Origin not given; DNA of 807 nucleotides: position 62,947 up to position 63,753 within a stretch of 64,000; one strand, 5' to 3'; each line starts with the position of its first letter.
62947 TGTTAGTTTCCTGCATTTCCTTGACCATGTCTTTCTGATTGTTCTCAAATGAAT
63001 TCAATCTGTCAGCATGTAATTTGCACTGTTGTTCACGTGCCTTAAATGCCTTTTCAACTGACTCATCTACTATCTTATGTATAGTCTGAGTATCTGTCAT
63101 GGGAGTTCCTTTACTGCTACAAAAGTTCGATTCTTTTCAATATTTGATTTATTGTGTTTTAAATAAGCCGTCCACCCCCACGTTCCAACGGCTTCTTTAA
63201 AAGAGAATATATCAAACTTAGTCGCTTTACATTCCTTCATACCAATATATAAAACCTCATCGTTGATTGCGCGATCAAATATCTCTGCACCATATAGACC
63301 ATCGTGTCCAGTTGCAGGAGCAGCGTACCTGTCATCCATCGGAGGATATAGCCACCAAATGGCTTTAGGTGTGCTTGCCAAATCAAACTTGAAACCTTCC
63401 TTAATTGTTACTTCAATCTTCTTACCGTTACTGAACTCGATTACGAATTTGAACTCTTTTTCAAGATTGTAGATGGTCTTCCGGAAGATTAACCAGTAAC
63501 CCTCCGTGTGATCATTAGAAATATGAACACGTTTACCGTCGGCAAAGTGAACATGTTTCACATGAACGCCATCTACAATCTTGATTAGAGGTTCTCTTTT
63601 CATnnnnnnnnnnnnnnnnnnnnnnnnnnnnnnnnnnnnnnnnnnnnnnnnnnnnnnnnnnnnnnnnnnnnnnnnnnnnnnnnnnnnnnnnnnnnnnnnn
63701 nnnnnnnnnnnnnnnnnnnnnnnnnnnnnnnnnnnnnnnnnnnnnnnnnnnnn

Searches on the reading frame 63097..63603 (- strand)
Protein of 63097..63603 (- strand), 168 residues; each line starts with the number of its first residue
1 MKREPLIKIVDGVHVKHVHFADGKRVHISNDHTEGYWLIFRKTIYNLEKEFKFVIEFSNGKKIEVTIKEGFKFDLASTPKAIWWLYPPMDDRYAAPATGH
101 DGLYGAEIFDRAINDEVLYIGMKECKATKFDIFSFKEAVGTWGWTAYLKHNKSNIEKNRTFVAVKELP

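Call 72: find_encoding_contigs(protein=window:63097-63603:-, flank=10000, max_places=3)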
Protein window:63097-63603:- (168 aa): 5 contigs read that carry it; 3 places shown.
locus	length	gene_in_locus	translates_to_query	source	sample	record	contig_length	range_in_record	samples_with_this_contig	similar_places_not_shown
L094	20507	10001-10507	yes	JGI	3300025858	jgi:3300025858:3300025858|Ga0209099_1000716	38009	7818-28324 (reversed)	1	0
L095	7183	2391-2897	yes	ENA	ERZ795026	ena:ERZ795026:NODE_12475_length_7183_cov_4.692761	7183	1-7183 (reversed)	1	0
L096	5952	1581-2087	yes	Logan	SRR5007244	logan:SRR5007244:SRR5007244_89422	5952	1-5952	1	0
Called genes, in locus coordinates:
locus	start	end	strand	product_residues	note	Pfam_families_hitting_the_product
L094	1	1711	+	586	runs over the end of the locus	-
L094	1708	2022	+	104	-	-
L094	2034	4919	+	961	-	-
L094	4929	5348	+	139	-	-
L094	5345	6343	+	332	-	-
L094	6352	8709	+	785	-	-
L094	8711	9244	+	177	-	-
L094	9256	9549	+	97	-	-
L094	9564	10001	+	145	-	-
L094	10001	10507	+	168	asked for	PF07087:DUF1353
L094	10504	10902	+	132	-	-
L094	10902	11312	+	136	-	-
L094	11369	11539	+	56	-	-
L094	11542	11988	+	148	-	PF20557:DnaT_2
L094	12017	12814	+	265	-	-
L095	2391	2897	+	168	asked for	PF07087:DUF1353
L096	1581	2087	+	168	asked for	PF07087:DUF1353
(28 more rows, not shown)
